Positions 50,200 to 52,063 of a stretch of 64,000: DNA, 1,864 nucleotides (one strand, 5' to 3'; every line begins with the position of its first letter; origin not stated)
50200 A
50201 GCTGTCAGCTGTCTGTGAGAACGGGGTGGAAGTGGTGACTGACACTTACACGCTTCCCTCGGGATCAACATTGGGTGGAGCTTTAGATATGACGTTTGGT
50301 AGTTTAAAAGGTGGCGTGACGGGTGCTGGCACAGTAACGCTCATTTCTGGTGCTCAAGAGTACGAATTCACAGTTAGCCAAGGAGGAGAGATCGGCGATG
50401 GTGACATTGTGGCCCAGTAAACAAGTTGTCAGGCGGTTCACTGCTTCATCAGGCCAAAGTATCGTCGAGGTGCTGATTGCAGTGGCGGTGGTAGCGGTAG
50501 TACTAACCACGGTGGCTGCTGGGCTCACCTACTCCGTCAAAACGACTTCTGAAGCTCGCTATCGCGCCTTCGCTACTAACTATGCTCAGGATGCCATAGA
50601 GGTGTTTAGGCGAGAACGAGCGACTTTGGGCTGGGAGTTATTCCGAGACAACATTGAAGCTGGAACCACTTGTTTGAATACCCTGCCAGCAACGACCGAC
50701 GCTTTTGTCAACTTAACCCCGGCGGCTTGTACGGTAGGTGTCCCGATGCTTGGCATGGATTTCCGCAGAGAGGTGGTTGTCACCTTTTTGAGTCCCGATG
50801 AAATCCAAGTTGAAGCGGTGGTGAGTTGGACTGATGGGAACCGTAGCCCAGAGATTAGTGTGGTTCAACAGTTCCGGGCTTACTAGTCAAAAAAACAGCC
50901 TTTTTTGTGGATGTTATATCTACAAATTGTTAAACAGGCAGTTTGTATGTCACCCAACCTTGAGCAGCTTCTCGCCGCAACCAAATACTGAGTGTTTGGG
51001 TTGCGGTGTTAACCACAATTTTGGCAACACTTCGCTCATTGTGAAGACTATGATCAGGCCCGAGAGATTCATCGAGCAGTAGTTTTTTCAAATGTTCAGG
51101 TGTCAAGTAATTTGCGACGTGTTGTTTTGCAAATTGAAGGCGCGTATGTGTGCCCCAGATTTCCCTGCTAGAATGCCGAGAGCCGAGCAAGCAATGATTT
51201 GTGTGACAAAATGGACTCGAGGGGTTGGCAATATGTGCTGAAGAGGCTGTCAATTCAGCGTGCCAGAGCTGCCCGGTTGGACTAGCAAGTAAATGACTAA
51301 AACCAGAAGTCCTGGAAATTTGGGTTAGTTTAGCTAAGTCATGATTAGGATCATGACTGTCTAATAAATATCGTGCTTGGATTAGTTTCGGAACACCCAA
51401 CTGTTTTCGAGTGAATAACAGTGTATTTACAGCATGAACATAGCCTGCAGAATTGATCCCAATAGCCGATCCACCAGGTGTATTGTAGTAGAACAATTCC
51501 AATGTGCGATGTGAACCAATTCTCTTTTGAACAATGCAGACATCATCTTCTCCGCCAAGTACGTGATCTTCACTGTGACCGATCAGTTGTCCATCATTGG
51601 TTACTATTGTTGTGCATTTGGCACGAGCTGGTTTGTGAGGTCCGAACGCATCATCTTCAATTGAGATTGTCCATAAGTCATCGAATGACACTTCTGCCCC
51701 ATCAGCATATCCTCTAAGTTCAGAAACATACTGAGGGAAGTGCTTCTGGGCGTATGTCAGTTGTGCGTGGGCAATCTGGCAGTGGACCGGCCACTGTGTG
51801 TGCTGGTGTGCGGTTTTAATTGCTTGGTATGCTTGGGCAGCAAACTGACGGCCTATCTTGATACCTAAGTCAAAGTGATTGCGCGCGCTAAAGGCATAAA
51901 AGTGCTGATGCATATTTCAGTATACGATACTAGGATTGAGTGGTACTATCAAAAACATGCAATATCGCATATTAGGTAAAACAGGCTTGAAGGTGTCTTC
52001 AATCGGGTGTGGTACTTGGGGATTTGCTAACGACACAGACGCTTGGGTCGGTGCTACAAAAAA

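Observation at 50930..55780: Low-GC three-gene island: C45/acyltransferase-like Ntn hydrolase, aldo/keto reductase, and an NRPS-like A-T-R reductase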

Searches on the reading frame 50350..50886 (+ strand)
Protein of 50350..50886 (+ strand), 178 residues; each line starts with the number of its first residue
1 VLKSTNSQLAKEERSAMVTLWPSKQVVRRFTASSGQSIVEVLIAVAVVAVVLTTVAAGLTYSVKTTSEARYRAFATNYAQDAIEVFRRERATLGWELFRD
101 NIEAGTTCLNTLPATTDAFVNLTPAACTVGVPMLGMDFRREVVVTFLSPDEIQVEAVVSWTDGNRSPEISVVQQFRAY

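Call 3: search_protein_families(library=pfam, proteins=[window:50350-50886:+], max_evalue=0.01)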
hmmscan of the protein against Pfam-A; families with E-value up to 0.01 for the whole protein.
window:50350-50886:+ (178 aa): 2 families
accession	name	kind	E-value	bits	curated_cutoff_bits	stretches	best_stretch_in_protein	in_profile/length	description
PF22150.1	Tt1218-like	-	0.0033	17.9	27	1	62-128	6-66/76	Type IV pilin Tt1218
PF07963.17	N_methyl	-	0.0036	17.3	21.2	1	33-55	4-26/27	Prokaryotic N-terminal methylation motif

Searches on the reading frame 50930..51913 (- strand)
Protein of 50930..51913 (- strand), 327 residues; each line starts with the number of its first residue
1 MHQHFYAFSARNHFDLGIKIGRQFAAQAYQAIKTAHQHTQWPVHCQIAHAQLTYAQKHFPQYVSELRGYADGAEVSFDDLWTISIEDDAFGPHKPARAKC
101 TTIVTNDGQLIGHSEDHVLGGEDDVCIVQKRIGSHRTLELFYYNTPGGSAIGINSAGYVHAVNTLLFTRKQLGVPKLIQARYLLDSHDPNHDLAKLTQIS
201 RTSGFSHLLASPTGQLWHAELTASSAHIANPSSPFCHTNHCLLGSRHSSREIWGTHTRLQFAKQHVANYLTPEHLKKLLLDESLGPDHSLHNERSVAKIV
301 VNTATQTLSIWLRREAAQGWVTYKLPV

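Call 3: search_protein_families(library=pfam, proteins=[window:50930-51913:-], max_evalue=0.01)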
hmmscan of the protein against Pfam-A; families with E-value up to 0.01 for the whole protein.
window:50930-51913:- (327 aa): 1 family
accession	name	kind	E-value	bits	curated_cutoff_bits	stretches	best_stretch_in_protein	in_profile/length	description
PF03417.21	AAT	-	3.6e-13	50.2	23.2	1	106-292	4-194/225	Acyl-coenzyme A:6-aminopenicillanic acid acyl-transferase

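Call 6: search_protein_families(library=ncbifam, proteins=[window:50930-51913:-], max_evalue=0.01)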
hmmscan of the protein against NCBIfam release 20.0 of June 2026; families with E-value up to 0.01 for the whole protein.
window:50930-51913:- (327 aa): 1 family
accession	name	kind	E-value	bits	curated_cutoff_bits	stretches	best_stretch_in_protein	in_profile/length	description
NF040521.1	C45_proenzyme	subfamily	1.7e-36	126.2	85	1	12-307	3-312/313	C45 family autoproteolytic acyltransferase/hydrolase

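Call 12: list_cluster_members(proteins=[P0001, window:50930-51910:-, window:41887-43899:+])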
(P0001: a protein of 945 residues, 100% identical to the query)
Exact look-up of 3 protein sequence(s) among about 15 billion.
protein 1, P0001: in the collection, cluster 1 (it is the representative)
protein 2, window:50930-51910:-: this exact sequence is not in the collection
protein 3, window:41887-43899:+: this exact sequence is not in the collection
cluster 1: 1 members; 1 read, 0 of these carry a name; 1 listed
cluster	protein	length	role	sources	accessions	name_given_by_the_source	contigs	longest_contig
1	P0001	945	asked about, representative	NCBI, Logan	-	-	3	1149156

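Call 31: find_homologous_proteins(query=window:50933-51913:-, max_evalue=0.00001)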
Query window:50933-51913:- (327 aa): 19 proteins with E <= 0.00001 among 934 candidates.
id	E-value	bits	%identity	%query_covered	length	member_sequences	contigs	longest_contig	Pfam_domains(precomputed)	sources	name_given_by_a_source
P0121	1.4e-223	759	100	100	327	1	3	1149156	PF03417.22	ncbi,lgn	-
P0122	2.4e-119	416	61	94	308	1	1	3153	PF03417.22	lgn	-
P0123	2.5e-106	374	51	99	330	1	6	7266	PF03417.22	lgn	-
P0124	3.0e-106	373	51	99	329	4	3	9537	PF03417.22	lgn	-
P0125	1.3e-105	371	50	99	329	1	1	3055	PF03417.22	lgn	-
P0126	8.0e-103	362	49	99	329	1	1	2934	PF03417.22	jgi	jgi:predicted choloylglycine hydrolase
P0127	8.5e-94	333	46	99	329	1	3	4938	PF03417.22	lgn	-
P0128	8.3e-79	283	42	99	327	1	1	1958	PF03417.22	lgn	-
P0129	7.6e-72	260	39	99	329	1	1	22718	PF03417.22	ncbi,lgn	-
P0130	1.3e-71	260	38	99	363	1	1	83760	PF03417.22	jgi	jgi:hypothetical protein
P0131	1.4e-70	256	39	99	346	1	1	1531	PF03417.22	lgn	-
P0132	1.3e-69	253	37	99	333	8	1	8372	PF03417.22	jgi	jgi:hypothetical protein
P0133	1.6e-67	246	39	99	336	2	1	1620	PF03417.22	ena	-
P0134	9.8e-67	244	39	98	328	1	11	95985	PF03417.22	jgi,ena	-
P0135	1.4e-65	240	37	99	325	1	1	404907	PF03417.22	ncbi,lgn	-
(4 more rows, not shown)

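Call 32: find_encoding_contigs(protein=P0124, flank=10000, max_places=3)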
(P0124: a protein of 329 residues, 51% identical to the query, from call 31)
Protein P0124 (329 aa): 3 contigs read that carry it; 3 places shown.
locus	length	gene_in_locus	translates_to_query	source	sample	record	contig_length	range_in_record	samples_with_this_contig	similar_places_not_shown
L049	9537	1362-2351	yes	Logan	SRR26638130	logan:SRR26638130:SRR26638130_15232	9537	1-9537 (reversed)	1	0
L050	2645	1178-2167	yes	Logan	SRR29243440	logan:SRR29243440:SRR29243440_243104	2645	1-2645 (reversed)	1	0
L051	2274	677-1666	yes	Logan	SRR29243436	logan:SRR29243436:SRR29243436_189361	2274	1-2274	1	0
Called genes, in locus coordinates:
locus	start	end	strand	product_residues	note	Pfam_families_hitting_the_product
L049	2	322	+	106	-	?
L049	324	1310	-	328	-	PF00248:Aldo_ket_red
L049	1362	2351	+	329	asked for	PF03417:AAT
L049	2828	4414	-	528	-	PF00239:Resolvase, PF07508:Recombinase, PF13408:Zn_ribbon_recom (weak)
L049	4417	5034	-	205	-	-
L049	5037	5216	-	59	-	PF01710:HTH_Tnp_IS630 (weak), PF12728:HTH_17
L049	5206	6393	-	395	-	-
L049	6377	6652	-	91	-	PF04026:SpoVG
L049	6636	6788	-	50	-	-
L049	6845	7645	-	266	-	-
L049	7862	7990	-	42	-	-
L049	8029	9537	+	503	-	?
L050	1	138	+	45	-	?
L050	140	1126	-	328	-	PF00248:Aldo_ket_red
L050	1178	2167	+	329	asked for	PF03417:AAT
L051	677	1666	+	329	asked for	PF03417:AAT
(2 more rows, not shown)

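Call 33: find_encoding_contigs(protein=P0123, flank=10000, max_places=3)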
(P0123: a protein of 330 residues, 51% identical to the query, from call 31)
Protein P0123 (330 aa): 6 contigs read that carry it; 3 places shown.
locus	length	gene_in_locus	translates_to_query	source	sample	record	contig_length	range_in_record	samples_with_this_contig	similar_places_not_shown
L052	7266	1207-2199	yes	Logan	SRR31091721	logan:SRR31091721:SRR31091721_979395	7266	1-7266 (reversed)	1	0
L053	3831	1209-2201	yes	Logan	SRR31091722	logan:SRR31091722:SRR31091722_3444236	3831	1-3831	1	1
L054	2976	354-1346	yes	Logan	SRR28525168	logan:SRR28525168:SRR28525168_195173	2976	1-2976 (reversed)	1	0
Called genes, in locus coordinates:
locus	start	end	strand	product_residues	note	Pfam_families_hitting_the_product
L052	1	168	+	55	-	?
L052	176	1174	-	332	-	PF00248:Aldo_ket_red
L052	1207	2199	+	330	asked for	PF03417:AAT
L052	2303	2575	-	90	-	-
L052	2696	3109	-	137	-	-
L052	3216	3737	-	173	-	-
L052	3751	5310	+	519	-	-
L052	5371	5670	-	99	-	-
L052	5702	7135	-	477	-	PF00224:PK, PF02887:PK_C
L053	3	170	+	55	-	?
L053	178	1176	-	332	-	PF00248:Aldo_ket_red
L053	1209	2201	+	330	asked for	PF03417:AAT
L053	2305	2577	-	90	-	-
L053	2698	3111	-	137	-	-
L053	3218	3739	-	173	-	-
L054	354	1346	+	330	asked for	PF03417:AAT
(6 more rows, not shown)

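Call 34: find_encoding_contigs(protein=P0129, flank=10000, max_places=2)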
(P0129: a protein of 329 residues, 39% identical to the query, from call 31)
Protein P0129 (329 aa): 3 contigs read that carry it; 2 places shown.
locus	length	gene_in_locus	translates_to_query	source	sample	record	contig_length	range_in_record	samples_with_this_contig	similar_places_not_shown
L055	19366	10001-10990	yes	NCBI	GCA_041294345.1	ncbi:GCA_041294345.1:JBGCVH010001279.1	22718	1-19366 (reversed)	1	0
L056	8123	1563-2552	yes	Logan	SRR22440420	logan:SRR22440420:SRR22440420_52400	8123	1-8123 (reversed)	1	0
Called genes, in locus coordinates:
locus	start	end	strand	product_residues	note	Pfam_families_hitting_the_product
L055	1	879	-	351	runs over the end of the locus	PF01207:Dus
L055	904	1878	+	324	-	PF13439:Glyco_transf_4 (faint), PF00534:Glycos_transf_1, PF13692:Glyco_trans_1_4 (weak)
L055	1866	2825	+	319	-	PF00535:Glycos_transf_2, PF10111:Glyco_tranf_2_2 (weak), PF13641:Glyco_tranf_2_3, PF13506:Glyco_transf_21 (weak)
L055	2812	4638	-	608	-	PF00009:GTP_EFTU, PF22042:EF-G_D2, PF03144:GTP_EFTU_D2, PF00679:EFG_C, PF21018:BipA_C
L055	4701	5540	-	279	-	PF02498:Bro-N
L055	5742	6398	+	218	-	-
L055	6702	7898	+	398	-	PF13784:Fic_N, PF02661:Fic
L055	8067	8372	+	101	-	-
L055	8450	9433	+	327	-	PF00155:Aminotran_1_2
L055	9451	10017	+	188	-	PF13302:Acetyltransf_3, PF13420:Acetyltransf_4 (weak)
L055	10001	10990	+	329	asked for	PF03417:AAT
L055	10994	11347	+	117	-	PF07883:Cupin_2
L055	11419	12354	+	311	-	PF00005:ABC_tran, PF13304:AAA_21 (weak)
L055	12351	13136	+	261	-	PF01061:ABC2_membrane (weak), PF12698:ABC2_membrane_3 (weak)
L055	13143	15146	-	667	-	-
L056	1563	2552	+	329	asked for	PF03417:AAT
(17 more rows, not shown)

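Call 35: find_encoding_contigs(protein=P0135, flank=10000, max_places=2)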
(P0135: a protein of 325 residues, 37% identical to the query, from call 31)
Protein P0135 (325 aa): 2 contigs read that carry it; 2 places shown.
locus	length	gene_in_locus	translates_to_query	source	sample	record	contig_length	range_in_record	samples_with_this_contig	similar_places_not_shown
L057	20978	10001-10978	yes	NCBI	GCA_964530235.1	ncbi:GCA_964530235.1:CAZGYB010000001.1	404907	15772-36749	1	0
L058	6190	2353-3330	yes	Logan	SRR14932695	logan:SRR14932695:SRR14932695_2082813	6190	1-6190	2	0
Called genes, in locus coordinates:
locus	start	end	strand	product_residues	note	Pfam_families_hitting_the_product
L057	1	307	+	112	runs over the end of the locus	PF05635:23S_rRNA_IVP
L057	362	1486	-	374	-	PF00704:Glyco_hydro_18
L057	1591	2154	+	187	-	-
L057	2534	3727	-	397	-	PF08308:PEGA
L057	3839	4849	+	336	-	PF00012:HSP70 (faint), PF06723:MreB_Mbl, PF14450:FtsA (weak)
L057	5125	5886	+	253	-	PF03808:Glyco_tran_WecG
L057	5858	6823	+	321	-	-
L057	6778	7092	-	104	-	-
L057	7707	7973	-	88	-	PF02656:DUF202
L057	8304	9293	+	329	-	-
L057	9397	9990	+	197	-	PF13489:Methyltransf_23, PF07021:MetW (weak), PF13847:Methyltransf_31, PF08241:Methyltransf_11, PF08242:Methyltransf_12, PF13649:Methyltransf_25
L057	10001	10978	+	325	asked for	PF03417:AAT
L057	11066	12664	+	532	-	PF04055:Radical_SAM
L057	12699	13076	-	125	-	PF18894:PhageMetallopep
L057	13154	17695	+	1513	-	PF08450:SGL (faint), PF25021:TEN_NHL (faint), PF01436:NHL, PF01731:Arylesterase (faint), PF06739:SBBP (faint), PF17170:DUF5128 (faint), PF01436:NHL (weak), PF01471:PG_binding_1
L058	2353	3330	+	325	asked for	PF03417:AAT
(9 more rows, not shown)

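Call 42: find_encoding_contigs(protein=P0122, flank=10000, max_places=3)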
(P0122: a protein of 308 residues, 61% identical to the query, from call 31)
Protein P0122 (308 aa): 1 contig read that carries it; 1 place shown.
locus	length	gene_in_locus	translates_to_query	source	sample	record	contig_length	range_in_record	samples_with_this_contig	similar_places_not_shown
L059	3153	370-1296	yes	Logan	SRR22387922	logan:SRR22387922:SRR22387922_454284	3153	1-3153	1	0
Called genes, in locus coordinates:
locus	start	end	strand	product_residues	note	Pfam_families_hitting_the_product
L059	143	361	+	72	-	-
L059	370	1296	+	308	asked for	PF03417:AAT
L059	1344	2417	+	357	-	PF03476:MOSC_N, PF03473:MOSC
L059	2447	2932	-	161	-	PF00293:NUDIX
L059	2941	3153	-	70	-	?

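Call 43: find_encoding_contigs(protein=P0127, flank=10000, max_places=3)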
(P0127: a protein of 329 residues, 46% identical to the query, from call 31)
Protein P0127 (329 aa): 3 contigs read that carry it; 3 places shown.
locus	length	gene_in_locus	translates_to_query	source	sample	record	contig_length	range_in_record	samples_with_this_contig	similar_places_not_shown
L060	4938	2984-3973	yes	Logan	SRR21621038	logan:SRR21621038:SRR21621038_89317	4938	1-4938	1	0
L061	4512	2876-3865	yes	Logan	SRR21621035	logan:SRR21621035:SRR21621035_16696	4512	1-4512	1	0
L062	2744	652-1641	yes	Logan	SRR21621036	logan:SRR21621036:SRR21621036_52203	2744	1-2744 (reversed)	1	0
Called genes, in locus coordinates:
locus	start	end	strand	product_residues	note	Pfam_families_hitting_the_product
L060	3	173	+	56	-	?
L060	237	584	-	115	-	PF00173:Cyt-b5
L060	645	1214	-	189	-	-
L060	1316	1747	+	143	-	-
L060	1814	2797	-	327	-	-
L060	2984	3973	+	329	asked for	PF03417:AAT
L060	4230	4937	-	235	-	?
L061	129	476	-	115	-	PF00173:Cyt-b5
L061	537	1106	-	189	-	-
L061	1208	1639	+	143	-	-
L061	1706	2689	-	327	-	-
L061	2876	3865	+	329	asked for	PF03417:AAT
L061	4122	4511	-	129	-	?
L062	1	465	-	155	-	?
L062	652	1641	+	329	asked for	PF03417:AAT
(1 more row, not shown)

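Call 57: search_solved_structures(query=window:50933-51913:-, max_evalue=0.01, show_alignments=2)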
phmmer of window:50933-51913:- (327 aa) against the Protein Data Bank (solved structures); distinct sequences matched with E-value up to 0.01: 2.
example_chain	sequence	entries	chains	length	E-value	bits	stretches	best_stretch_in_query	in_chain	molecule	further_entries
2x1d_A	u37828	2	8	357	2.8e-10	43.2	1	55-262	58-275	ACYL-COENZYME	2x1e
2x1c_A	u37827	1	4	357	4.5e-09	39.2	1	55-262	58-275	ACYL-COENZYME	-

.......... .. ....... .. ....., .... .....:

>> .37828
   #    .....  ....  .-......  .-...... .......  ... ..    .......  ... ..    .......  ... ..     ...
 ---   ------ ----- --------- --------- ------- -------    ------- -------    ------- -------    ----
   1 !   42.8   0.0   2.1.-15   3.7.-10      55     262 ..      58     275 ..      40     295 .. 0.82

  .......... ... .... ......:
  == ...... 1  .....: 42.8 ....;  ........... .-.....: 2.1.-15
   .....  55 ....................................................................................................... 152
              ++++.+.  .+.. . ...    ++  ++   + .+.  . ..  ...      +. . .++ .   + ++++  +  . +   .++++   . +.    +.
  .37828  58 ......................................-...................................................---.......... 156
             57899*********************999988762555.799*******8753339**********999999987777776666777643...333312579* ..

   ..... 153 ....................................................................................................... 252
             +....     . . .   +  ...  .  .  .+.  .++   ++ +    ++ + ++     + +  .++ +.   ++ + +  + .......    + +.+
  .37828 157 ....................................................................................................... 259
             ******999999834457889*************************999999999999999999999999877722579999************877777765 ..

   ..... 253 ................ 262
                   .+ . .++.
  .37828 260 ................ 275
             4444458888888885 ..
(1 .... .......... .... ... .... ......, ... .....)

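Call 100: search_protein_families(library=padloc, proteins=[window:50933-51913:-], max_evalue=0.001)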
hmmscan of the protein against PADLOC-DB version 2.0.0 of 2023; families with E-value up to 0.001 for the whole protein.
window:50933-51913:- (327 aa): 0 families
